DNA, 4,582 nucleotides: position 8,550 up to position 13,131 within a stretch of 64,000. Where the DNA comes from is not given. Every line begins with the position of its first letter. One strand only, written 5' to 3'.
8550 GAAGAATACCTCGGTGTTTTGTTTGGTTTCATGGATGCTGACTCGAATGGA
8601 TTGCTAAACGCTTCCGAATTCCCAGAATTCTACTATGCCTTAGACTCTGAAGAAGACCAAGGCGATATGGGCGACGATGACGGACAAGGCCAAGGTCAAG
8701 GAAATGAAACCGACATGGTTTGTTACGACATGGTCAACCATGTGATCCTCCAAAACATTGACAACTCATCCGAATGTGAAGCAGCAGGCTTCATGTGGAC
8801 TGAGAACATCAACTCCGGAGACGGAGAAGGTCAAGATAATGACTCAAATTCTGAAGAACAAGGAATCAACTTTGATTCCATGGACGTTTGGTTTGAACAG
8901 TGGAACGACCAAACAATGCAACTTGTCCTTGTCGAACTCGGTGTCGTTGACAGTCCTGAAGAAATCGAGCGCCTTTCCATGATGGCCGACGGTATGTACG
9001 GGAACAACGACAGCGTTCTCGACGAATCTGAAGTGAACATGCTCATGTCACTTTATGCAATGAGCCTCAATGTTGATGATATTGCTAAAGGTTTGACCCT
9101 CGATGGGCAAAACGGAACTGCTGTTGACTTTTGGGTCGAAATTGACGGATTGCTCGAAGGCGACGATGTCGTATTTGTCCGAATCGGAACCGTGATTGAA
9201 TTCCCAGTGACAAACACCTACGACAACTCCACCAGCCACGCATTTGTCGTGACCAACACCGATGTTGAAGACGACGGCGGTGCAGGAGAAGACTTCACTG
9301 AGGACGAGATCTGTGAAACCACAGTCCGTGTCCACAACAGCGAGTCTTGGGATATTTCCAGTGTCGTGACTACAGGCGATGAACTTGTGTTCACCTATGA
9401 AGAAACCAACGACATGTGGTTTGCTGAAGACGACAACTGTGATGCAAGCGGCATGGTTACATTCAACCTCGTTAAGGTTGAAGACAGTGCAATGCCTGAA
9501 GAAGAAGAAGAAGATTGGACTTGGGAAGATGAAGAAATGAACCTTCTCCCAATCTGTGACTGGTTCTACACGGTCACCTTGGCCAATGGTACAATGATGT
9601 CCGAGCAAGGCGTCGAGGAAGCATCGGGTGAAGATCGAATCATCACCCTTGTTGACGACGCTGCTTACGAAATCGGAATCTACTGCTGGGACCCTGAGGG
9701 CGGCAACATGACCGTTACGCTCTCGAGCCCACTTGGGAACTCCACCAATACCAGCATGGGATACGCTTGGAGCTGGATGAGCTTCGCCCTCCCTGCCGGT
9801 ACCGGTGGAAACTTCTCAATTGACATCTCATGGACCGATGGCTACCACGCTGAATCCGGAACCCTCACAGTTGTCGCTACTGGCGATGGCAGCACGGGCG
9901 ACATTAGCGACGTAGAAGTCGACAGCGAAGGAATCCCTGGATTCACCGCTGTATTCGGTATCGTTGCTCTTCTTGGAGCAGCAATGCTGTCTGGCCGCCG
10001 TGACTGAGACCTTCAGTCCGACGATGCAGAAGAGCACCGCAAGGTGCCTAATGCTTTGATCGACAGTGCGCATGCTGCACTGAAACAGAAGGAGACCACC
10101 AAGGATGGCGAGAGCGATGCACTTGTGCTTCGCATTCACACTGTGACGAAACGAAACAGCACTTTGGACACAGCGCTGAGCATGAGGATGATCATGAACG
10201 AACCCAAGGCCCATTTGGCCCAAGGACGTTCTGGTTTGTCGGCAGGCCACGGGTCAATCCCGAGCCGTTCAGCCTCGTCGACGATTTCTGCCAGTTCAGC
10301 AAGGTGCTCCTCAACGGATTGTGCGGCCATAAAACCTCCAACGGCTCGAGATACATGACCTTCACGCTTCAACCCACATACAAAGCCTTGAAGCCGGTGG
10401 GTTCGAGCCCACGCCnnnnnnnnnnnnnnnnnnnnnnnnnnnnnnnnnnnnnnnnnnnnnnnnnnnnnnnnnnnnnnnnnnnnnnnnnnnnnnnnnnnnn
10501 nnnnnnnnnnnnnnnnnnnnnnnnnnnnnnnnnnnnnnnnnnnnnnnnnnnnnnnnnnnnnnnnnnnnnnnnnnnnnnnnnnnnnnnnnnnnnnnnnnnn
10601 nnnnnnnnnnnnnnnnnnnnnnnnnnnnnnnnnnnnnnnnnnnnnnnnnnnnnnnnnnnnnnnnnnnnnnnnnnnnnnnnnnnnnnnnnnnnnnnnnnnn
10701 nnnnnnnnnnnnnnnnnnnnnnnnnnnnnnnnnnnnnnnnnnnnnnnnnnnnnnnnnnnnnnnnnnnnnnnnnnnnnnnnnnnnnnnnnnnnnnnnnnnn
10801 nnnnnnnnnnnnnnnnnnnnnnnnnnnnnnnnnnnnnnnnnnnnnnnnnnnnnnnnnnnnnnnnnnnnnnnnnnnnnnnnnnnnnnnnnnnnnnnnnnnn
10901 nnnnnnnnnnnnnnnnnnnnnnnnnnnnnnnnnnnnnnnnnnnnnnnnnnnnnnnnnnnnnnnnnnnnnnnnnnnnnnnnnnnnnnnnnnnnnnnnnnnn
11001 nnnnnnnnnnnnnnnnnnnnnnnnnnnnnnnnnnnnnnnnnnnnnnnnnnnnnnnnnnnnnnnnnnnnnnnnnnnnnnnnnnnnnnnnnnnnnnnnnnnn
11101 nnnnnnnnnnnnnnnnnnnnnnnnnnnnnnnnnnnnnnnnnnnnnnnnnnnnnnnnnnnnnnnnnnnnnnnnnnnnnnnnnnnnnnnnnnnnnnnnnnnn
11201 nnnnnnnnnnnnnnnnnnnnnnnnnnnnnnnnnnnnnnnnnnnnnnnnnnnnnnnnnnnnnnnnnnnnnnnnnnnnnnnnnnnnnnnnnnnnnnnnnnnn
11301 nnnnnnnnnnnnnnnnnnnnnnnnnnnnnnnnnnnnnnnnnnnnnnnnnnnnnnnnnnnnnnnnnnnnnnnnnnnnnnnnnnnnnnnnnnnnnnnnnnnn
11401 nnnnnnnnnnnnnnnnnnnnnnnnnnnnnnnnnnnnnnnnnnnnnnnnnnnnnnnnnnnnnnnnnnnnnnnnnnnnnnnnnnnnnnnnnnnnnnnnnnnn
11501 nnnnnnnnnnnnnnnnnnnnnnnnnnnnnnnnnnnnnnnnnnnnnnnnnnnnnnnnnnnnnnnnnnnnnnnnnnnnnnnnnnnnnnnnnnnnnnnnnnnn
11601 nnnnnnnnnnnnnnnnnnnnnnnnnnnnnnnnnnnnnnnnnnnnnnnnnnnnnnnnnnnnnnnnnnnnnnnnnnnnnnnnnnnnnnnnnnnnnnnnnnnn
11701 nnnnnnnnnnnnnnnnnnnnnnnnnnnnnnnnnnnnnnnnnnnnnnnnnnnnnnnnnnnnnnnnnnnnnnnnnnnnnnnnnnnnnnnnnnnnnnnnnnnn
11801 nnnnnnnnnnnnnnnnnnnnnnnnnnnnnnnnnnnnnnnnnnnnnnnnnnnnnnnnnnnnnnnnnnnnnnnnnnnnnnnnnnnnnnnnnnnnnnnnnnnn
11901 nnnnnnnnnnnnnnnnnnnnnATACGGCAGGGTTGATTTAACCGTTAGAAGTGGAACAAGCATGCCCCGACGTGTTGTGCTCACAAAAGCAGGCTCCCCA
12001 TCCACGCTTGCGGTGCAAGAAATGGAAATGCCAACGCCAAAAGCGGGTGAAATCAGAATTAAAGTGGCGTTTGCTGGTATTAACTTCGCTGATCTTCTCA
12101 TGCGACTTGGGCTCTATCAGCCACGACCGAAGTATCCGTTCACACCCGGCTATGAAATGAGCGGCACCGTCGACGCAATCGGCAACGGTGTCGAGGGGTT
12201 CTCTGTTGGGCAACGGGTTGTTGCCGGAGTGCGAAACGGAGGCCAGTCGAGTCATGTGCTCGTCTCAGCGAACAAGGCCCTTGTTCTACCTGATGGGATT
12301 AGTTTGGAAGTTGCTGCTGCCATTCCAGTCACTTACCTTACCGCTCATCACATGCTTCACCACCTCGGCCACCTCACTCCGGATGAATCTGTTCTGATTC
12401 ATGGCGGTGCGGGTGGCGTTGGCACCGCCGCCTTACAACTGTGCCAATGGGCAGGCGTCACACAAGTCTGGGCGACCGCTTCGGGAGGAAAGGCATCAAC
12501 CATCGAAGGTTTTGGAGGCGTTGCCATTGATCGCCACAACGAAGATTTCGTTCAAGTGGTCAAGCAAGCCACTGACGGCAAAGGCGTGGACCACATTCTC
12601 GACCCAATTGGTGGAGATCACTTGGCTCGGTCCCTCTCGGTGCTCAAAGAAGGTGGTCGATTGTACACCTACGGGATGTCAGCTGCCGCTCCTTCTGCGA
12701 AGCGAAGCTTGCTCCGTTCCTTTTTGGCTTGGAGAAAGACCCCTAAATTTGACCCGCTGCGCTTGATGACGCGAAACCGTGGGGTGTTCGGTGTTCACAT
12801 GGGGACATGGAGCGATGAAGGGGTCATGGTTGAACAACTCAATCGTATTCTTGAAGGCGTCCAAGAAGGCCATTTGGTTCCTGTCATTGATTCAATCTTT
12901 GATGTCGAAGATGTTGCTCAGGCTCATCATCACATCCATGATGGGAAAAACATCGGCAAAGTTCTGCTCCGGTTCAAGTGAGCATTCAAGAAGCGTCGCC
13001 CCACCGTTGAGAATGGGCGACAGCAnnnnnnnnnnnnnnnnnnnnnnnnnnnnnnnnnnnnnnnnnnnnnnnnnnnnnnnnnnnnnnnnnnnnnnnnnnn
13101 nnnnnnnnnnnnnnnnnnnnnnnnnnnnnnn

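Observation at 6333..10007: Extracellular protein with at least 11 canonical EF-hands, anchored by PGF-CTERM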

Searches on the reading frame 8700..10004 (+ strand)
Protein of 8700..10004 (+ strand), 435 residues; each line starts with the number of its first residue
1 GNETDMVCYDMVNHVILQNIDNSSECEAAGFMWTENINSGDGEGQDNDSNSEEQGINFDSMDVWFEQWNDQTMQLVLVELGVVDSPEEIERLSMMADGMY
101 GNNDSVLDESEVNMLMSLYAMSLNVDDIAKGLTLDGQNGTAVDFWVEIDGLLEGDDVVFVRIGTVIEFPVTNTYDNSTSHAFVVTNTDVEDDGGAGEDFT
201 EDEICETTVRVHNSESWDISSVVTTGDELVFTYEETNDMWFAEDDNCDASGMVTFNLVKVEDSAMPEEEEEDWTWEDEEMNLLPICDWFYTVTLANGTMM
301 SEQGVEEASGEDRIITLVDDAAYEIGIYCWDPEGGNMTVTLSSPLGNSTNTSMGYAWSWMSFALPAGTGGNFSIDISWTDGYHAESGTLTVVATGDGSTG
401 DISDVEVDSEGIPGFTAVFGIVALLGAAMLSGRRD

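Call 36: predict_structure(alignment_id=A2)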
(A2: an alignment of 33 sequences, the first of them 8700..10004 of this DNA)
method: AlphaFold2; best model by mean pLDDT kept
length: 435 residues; sequences in the alignment: 33
mean_pLDDT: 64.5   pTM: 0.49
mean pLDDT of the five models: 64.5, 64.0, 62.9, 62.5, 60.9
residues with pLDDT >= 90: 14; 70-90: 199; 50-70: 135; < 50: 87
segments of 3 or more residues with pLDDT < 50: 1-4, 37-54, 188-204, 269-281, 304-308, 407-435
pLDDT, mean of each block of 10 residues (from residue 1): 54 66 76 55 25 52 80 82 68 66 59 63 63 87 72 65 81 83 70 28 55 84 78 76 66 88 63 44 61 74 51 71 76 66 77 70 79 79 71 73 54 25 25 24
secondary structure, 60 per line:
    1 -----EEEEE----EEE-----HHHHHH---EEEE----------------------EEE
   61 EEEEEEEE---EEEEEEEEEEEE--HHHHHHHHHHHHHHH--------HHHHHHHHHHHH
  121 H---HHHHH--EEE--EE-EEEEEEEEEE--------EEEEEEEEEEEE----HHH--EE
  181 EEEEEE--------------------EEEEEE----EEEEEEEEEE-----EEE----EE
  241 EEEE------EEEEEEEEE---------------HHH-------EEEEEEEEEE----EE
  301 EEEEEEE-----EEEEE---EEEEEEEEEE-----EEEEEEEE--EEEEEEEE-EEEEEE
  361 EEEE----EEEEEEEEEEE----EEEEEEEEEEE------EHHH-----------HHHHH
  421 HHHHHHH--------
elements in order: E6-10 E15-17 H23-28 E32-35 E58-68 E72-83 H86-100 H109-121 H125-129 E132-134 E140-149 E158-169 E179-186 E207-212 E217-226 E232-234 E239-244 E251-259 E285-294 E299-307 E313-317 E321-330 E336-343 E346-353 E355-364 E369-379 E384-394 H416-427

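Call 41: search_protein_families(library=pfam, proteins=[window:8700-10004:+], max_evalue=1)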
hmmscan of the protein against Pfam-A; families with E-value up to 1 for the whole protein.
window:8700-10004:+ (435 aa): 2 families
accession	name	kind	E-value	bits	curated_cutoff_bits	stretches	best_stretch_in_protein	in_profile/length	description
PF18204.6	PGF-CTERM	-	1.9e-05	24.9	18.8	1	412-434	1-23/23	PGF-CTERM motif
PF20944.2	StcE_b-sandwich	-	0.11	13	27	1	209-243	39-74/75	Metalloprotease StcE, beta-sandwich domain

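Call 42: fold_search(model_id=the predicted structure, library=pdb)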
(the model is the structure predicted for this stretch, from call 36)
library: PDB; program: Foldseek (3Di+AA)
matches with E <= 10: 914; with E <= 0.001: 7
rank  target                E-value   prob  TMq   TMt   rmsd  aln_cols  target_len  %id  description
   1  7sqc_2B               4.2e-04  0.75  0.15  0.10  27.8       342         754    6  Ciliary C1 central pair apparatus isolated from Chlamydomonas reinhardtii (released 2022-04-13)
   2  7p4l_B                4.9e-04  0.41  0.14  0.13  29.1       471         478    8  Crystal structure of the trimeric ectodomain of archaeal Fusexin1 (Fsx1) (released 2022-07-13)
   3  6dms                  6.8e-04  0.84  0.16  0.10  24.3       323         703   14  Endo-fucoidan hydrolase MfFcnA4_H294Q from glycoside hydrolase family 107 (released 2018-10-03)
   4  7p4l_A                6.8e-04  0.30  0.13  0.12  29.8       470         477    9  Crystal structure of the trimeric ectodomain of archaeal Fusexin1 (Fsx1) (released 2022-07-13)
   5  6dlh                  8.5e-04  0.77  0.16  0.10  25.5       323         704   14  Endo-fucoidan hydrolase MfFcnA4 from glycoside hydrolase family 107 (released 2018-10-03)
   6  9ub7_E                9.4e-04  0.66  0.19  0.16  28.1       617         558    8  Structure of glycosylphosphatidylinositol transamidase,state 1 (released 2026-04-08)
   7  9n9j_P2               1.0e-03  0.96  0.17  0.13  28.6       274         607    8  Structure of a GRP94 folding intermediate engaged with a CCDC134- and FKBP11-bound secretory translocon (released 2025-11-19)
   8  7p4l_C                1.1e-03  0.33  0.14  0.13  29.4       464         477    9  Crystal structure of the trimeric ectodomain of archaeal Fusexin1 (Fsx1) (released 2022-07-13)
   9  9gtb_B                1.4e-03  0.51  0.13  0.16  26.6       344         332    8  Cryo-EM structure of Mouse PMCA-NPTN complex captured in E1-Ca state (released 2025-08-06)
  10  7sqc_F0               1.4e-03  0.44  0.15  0.20  27.7       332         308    8  Ciliary C1 central pair apparatus isolated from Chlamydomonas reinhardtii (released 2022-04-13)
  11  4kkq_A                1.5e-03  0.77  0.15  0.25  17.0       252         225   13  Crystal structure of Vibrio cholerae RbmA (crystal form 1) (released 2013-05-22)
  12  4yfd_A                1.5e-03  0.75  0.16  0.14  22.4       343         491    7  Crystal structure PTP delta Ig1-Fn2 in complex with IL-1RAcP (released 2015-05-06)
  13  6dns                  2.3e-03  0.84  0.14  0.11  21.2       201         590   13  Endo-fucoidan hydrolase MfFcnA9 from glycoside hydrolase family 107 (released 2018-10-03)
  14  1hh4_D                2.4e-03  0.97  0.15  0.29   8.0       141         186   12  Rac1-RhoGDI complex involved in NADPH oxidase activation (released 2001-08-28)
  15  9ijj_E                2.4e-03  0.41  0.16  0.14  28.7       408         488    8  In situ structure of the central apparatus in mouse sperm axoneme. (released 2025-06-04)
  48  7ptp_A                9.8e-03  0.11  0.10  0.07  28.6       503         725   10  In-situ structure of pentameric S-layer protein (released 2021-12-15)
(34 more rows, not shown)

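Call 59: search_protein_representatives(protein=window:8874-9935:+)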
Query: 354 residues. Proteins with E-value up to 0.001 (for the whole library): 27; up to 1e-10: 19; up to 1e-30: 14. The best 27 are listed.
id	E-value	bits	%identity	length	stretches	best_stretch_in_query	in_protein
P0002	4.4e-213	723.3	92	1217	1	1-354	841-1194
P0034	3.3e-135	467.2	61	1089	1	3-351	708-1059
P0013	2.1e-131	454.7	62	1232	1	3-354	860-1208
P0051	6.2e-129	446.5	62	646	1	2-354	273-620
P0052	1.3e-124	432.4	62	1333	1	2-353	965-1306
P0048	1.7e-122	425.4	60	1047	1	2-354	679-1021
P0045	1.4e-118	412.4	56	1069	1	3-351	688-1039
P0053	9.8e-67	241.9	42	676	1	3-345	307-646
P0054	6.3e-66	239.3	57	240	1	143-353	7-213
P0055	9.3e-63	228.9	40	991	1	3-345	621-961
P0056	1.4e-62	228.3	41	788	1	2-345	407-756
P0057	3.3e-61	223.7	40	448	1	3-353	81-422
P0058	6.7e-55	203.0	44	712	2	74-353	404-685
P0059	4.3e-35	137.9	36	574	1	26-338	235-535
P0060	2.1e-27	112.5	32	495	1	33-346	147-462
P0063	2.0e-12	63.3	33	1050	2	129-344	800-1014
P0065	2.9e-09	52.9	32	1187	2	117-353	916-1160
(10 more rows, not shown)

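Call 69: search_protein_families(library=pfam, proteins=[P0055, P0063], max_evalue=0.01)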
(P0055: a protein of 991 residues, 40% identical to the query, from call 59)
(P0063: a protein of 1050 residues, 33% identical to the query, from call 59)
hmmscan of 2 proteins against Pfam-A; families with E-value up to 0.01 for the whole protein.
P0055 (991 aa): 4 families
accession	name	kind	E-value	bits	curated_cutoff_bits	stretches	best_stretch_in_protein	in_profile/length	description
PF00057.23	Ldl_recept_a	-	7.4e-07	29.7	24.1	2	536-566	6-36/37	Low-density lipoprotein receptor domain class A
PF18204.6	PGF-CTERM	-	0.0017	18.7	18.8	1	969-986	2-19/23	PGF-CTERM motif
PF00036.39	EF-hand_1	-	0.0058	16.5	25.4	0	404-423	7-26/29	EF hand domain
PF13405.12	EF-hand_6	-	0.0097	16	25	0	404-423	7-26/30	EF-hand domain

P0063 (1050 aa): 0 families

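Call 73: find_encoding_contigs(protein=P0056, flank=8000, max_places=3)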
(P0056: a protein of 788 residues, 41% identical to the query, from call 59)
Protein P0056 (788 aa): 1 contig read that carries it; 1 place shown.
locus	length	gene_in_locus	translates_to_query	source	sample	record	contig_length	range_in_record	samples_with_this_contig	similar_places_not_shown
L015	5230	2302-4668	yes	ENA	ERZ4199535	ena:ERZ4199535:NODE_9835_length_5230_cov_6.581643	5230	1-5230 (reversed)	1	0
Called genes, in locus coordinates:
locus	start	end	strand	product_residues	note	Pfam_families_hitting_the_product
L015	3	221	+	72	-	?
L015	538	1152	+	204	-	PF02632:BioY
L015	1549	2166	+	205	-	-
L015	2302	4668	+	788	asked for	PF00057:Ldl_recept_a (weak)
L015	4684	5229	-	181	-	?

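Call 74: find_encoding_contigs(protein=P0055, flank=10000, max_places=3)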
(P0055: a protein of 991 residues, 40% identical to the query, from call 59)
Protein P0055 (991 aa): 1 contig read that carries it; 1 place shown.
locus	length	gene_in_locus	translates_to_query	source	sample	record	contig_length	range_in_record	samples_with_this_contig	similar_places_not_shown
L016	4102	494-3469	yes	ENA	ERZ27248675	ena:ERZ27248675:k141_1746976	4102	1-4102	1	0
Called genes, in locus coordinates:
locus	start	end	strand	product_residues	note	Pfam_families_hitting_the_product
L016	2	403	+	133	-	?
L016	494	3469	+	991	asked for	PF00057:Ldl_recept_a (faint)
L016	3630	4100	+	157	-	?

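Call 75: find_encoding_contigs(protein=P0065, flank=10000, max_places=3)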
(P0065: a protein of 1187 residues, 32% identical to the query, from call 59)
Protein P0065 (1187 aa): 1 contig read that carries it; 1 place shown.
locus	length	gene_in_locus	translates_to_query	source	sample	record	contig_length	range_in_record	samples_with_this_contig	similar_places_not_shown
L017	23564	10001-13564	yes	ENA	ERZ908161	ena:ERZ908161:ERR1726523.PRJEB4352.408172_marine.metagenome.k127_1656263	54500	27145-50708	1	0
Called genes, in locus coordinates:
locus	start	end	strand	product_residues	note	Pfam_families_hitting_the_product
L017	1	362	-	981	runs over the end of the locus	-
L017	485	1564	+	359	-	PF00932:LTD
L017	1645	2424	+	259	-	PF06745:ATPase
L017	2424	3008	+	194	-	-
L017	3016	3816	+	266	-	PF23442:DUF7125 (weak), PF06745:ATPase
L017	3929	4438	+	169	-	PF07790:Pilin_N (weak)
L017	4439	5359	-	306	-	PF04055:Radical_SAM, PF06463:Mob_synth_C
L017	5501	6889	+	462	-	PF00275:EPSP_synthase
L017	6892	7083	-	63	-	-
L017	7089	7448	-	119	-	PF01042:Ribonuc_L-PSP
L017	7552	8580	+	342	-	-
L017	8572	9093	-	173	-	PF00293:NUDIX, PF22327:Nudt16-like (weak)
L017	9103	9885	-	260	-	PF01255:Prenyltransf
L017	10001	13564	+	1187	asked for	-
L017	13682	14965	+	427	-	-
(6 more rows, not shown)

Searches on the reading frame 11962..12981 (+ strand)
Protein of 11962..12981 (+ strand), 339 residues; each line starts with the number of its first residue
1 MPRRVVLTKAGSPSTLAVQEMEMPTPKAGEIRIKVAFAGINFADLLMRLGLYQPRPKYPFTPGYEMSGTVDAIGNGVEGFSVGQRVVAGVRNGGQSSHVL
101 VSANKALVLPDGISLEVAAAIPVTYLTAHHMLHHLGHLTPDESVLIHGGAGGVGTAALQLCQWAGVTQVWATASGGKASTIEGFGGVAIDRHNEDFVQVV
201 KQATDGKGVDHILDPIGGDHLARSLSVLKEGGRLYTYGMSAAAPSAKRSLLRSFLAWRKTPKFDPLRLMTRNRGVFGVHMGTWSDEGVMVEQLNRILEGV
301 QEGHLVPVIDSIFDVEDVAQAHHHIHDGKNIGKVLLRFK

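Call 12: search_protein_families(library=pfam, proteins=[window:11962-12981:+], max_evalue=0.001)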
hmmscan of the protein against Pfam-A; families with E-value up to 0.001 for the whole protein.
window:11962-12981:+ (339 aa): 3 families
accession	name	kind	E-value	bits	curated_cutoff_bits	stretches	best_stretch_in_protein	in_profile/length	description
PF13602.12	ADH_zinc_N_2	-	1.5e-23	84.6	27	1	188-336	6-134/134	Zinc-binding dehydrogenase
PF00107.32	ADH_zinc_N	-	6.7e-17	62.1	31.8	1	152-291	1-125/129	Zinc-binding dehydrogenase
PF08240.17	ADH_N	-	2e-16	60.5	23.5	1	28-110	2-103/104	Alcohol dehydrogenase GroES-like domain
